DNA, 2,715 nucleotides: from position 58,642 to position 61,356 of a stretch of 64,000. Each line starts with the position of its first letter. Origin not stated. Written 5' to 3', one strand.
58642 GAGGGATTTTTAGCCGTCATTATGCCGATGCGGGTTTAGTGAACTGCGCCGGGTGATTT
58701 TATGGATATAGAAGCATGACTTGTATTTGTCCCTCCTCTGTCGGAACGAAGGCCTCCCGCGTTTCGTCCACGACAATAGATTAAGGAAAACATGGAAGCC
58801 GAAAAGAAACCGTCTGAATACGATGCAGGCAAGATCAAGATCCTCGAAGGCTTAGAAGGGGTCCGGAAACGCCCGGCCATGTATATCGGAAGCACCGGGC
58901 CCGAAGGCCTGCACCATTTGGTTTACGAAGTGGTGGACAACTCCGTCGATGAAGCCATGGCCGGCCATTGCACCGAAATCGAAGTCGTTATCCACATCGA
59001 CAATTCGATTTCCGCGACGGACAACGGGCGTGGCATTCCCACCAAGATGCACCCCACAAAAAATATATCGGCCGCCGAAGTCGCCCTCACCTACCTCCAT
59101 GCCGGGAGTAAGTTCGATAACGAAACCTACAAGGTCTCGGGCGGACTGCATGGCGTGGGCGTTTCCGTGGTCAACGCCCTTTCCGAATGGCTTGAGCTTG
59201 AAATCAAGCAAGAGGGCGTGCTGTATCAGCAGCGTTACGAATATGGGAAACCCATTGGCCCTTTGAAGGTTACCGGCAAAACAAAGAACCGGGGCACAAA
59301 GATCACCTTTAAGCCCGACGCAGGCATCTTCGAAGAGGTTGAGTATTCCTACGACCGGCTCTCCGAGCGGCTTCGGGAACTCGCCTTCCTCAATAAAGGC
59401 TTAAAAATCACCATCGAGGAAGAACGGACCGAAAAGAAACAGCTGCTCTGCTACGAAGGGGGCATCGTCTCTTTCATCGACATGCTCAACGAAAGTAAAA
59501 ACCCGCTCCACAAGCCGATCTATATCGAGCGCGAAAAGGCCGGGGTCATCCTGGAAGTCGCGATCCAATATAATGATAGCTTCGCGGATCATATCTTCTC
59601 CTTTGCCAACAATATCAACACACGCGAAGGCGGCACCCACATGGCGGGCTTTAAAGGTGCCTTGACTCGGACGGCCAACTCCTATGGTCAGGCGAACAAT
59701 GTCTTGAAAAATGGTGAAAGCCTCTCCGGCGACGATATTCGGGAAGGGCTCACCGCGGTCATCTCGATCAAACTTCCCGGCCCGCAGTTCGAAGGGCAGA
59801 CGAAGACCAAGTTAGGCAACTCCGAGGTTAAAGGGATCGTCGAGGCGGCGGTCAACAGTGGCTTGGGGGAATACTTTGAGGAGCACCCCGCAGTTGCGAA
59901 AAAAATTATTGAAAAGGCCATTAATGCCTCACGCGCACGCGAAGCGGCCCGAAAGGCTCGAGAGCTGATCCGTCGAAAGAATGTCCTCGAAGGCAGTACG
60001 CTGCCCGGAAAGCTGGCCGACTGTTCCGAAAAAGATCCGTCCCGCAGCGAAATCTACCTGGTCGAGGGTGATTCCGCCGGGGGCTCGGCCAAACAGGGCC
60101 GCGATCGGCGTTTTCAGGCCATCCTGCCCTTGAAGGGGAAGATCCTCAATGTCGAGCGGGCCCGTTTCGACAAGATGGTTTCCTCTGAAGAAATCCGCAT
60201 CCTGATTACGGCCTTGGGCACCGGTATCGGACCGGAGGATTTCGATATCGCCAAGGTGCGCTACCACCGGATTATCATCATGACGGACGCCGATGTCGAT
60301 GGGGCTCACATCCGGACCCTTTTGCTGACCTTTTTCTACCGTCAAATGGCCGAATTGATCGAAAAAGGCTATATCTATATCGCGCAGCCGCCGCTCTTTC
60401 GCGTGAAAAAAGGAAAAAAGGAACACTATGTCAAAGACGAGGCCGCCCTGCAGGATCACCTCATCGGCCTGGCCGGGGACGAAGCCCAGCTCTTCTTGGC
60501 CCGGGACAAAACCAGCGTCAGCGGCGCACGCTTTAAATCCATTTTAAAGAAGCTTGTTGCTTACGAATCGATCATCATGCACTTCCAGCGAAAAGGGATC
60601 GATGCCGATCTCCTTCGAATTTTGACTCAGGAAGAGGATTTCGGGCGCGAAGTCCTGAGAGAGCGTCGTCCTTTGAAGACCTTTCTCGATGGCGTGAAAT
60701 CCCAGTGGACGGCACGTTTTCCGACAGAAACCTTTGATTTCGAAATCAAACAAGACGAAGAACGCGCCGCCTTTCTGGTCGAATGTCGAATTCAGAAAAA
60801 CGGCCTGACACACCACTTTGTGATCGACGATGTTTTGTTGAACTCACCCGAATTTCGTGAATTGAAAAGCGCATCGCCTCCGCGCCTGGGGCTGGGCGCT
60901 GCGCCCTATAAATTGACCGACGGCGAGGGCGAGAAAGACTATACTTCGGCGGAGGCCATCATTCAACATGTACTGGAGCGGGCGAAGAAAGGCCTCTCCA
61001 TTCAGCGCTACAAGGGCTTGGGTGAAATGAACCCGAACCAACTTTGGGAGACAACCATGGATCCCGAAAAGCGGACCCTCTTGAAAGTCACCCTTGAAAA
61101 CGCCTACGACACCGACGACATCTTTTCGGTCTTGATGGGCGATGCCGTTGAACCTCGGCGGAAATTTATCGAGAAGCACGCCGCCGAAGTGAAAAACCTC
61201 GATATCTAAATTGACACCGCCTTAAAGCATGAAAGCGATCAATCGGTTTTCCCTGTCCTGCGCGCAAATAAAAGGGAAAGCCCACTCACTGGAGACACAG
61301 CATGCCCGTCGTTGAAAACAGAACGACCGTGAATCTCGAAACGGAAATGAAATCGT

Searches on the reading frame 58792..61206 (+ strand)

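Call 83: search_protein_families(library=pfam, proteins=[window:58792-61206:+], max_evalue=0.0001)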
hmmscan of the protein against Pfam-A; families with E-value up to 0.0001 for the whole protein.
window:58792-61206:+ (805 aa): 6 families
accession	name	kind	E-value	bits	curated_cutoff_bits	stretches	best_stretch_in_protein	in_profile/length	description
PF00204.31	DNA_gyraseB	-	6.4e-61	205.2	27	1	224-391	1-172/173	DNA gyrase B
PF00986.26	DNA_gyraseB_C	-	1.7e-31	108.6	29.8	1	732-794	1-63/63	DNA gyrase B subunit, carboxyl terminus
PF01751.28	Toprim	-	2.5e-18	66.5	23.1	1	420-532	1-95/96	Toprim domain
PF02518.31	HATPase_c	-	2.9e-16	60.3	26.4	1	37-176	3-108/111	Histidine kinase-, DNA gyrase B-, and HSP90-like ATPase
PF18053.6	GyrB_insert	-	1.3e-10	41.8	26.1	1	565-695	1-131/167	DNA gyrase B subunit insert domain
PF21249.2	GyrB_hook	-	3e-08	33.5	23.7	1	534-561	1-28/29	GyrB, hook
